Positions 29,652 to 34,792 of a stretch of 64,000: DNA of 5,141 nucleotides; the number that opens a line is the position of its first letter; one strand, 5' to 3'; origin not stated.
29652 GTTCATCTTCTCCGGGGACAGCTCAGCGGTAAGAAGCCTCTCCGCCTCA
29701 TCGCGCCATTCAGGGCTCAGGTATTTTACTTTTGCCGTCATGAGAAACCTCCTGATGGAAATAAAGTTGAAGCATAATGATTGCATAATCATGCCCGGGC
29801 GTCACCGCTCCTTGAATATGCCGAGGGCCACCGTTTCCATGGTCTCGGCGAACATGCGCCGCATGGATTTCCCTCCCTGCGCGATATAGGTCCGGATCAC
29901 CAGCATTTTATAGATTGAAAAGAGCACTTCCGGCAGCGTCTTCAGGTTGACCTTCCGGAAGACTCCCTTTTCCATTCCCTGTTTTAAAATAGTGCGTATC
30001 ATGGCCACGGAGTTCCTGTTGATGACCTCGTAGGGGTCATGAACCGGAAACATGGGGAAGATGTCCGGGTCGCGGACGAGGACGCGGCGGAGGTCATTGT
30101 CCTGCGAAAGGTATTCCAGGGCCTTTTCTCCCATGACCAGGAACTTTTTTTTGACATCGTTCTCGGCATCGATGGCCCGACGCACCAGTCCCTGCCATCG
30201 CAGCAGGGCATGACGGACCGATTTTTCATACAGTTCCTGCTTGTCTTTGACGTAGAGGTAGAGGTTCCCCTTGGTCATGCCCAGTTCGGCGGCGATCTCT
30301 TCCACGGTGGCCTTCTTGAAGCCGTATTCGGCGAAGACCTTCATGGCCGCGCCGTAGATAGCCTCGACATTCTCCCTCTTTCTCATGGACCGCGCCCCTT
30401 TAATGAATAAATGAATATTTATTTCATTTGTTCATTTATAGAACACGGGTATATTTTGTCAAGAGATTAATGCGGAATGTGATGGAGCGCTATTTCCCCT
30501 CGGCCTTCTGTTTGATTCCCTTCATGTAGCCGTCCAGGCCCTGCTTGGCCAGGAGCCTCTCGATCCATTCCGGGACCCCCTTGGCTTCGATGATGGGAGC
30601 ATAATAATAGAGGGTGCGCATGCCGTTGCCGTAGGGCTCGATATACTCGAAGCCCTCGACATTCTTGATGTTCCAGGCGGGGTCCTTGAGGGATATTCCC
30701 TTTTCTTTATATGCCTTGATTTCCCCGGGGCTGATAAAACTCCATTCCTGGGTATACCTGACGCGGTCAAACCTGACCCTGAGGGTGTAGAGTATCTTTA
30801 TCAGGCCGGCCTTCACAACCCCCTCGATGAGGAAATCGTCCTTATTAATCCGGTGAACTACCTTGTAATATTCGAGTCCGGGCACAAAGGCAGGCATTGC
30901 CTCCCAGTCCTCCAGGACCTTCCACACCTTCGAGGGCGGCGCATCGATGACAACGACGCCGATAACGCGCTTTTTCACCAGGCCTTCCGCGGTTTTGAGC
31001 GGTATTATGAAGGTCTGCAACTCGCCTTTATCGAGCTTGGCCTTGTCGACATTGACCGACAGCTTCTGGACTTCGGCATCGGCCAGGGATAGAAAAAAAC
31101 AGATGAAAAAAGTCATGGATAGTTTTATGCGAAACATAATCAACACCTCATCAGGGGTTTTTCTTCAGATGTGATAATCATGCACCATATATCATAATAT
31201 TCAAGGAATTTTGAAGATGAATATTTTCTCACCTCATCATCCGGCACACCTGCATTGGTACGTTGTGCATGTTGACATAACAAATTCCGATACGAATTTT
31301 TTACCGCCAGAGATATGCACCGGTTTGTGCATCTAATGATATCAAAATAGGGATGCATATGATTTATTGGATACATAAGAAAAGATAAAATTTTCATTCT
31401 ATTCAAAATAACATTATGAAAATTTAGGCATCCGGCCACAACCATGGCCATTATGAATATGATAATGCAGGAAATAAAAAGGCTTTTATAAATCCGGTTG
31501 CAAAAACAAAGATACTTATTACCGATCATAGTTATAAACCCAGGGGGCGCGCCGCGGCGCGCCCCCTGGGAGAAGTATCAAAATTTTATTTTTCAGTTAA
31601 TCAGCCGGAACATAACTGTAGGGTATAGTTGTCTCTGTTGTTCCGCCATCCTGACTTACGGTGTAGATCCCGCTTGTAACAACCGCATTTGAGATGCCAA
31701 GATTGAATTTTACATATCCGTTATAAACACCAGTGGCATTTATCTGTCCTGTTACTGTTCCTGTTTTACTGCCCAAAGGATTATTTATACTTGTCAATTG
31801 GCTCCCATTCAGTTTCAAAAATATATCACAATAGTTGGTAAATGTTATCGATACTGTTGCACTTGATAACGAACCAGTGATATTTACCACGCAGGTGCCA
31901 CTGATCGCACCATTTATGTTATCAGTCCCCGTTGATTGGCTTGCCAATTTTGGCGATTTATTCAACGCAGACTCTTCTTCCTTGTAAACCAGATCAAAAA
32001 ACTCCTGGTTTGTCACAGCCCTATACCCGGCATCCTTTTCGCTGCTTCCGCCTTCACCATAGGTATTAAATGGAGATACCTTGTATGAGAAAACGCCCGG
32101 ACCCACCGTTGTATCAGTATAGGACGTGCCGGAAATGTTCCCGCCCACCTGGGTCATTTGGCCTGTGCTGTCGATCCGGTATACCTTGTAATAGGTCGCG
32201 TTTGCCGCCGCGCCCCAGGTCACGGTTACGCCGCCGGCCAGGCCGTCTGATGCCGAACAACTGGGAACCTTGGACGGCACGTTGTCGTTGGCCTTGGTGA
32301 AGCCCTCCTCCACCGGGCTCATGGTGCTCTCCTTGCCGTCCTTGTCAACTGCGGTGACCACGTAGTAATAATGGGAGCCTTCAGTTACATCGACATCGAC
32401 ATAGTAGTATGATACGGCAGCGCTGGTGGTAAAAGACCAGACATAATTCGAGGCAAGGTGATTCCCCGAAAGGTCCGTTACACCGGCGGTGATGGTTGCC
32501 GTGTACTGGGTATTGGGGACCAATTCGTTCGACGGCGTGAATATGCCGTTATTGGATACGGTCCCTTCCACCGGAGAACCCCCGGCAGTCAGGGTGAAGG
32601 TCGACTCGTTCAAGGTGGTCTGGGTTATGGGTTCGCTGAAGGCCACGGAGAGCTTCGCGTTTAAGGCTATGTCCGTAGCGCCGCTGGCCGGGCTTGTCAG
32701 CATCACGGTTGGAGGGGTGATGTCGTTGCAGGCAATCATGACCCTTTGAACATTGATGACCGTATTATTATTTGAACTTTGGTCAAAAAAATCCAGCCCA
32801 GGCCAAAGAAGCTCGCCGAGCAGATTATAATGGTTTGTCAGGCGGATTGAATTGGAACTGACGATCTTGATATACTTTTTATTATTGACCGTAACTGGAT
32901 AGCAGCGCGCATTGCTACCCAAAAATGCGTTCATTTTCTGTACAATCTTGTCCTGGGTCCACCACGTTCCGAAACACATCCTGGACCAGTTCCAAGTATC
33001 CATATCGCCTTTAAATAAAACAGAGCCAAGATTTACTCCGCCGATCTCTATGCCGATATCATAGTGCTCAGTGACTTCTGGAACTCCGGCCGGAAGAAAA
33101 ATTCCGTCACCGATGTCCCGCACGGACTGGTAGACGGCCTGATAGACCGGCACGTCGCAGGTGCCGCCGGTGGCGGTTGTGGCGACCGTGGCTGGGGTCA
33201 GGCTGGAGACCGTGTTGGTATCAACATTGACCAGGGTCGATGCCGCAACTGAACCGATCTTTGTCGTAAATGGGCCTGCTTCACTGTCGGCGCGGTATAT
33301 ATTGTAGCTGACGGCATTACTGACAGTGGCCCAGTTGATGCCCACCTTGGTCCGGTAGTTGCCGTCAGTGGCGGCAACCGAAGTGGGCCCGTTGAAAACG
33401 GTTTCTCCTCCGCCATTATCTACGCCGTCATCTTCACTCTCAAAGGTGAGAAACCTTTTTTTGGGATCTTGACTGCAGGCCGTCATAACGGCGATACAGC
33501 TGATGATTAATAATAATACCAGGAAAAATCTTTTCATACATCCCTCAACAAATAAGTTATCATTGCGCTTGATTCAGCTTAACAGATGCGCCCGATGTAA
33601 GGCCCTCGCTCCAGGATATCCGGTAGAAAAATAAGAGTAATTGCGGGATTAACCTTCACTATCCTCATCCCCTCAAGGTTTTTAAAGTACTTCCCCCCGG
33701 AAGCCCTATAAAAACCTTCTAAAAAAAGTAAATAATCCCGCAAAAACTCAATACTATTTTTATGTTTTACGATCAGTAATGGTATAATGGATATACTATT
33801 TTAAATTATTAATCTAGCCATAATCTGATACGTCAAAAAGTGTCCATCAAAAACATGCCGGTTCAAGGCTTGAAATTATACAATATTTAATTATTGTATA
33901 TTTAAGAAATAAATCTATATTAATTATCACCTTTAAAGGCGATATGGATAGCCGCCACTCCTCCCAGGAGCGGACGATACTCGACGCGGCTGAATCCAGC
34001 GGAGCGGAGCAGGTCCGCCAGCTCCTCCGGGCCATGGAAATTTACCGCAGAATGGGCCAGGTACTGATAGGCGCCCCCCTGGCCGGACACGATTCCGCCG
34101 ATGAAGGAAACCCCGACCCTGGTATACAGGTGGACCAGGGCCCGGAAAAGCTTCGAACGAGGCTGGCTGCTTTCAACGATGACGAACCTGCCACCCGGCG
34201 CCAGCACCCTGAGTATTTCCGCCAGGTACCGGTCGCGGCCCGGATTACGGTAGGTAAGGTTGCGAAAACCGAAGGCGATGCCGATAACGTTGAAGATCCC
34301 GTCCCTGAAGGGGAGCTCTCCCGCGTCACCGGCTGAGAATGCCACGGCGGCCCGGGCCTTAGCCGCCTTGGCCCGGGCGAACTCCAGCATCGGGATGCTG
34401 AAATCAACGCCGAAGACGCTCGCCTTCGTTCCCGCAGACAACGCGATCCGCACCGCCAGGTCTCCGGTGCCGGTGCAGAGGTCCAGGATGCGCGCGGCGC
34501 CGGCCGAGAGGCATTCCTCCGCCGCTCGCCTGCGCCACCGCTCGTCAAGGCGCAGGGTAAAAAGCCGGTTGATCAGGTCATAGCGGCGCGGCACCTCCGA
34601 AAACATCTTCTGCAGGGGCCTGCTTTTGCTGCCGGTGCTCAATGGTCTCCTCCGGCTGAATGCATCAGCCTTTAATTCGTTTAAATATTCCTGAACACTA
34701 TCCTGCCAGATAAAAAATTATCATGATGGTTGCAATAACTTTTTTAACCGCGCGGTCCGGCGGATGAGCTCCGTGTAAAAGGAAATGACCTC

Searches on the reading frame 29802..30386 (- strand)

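Call 76: search_protein_families(library=pfam, proteins=[window:29802-30386:-], max_evalue=0.00001)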
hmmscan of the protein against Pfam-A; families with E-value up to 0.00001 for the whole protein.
window:29802-30386:- (194 aa): 1 family
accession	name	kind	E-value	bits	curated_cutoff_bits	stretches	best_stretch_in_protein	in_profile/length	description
PF00440.29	TetR_N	-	1.8e-12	47.3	24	1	10-54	1-45/47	Bacterial regulatory proteins, tetR family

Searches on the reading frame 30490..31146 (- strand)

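Call 76: search_protein_families(library=pfam, proteins=[window:30490-31146:-], max_evalue=0.00001)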
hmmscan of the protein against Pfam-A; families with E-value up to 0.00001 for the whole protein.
window:30490-31146:- (218 aa): 2 families
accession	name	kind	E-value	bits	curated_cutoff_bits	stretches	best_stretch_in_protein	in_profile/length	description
PF03364.25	Polyketide_cyc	-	4.3e-07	30.7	23.4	1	67-139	1-84/126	Polyketide cyclase / dehydrase and lipid transport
PF06240.19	COXG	-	7.7e-06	26.1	22.2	0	63-132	1-66/140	Carbon monoxide dehydrogenase subunit G (CoxG)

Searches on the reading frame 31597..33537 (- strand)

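Call 76: search_protein_families(library=pfam, proteins=[window:31597-33537:-], max_evalue=0.00001)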
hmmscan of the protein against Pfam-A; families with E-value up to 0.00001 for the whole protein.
window:31597-33537:- (646 aa): 1 family
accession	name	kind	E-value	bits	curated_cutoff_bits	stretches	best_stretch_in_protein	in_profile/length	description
PF13205.12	Big_5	-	8.2e-26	91.2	23.6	1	272-371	1-105/105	Bacterial Ig-like domain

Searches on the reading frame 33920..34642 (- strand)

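Call 76: search_protein_families(library=pfam, proteins=[window:33920-34642:-], max_evalue=0.00001)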
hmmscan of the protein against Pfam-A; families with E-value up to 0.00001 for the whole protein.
window:33920-34642:- (240 aa): 6 families
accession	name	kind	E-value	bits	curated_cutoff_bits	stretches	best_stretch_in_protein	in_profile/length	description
PF01209.24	Ubie_methyltran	-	1.2e-51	175.8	20.1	1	4-237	3-233/233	ubiE/COQ5 methyltransferase family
PF13649.12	Methyltransf_25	-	7.4e-19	68.7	27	1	52-151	1-97/97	Methyltransferase domain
PF13847.12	Methyltransf_31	-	1.7e-17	63.9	27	1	49-159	4-113/145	Methyltransferase domain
PF08241.18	Methyltransf_11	-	1.9e-14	54.5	21.2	1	53-155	1-95/95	Methyltransferase domain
PF13489.12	Methyltransf_23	-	1.9e-07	31.4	27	1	38-220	14-162/164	Methyltransferase domain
PF08242.18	Methyltransf_12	-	2.2e-07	31.9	30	1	53-153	1-98/98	Methyltransferase domain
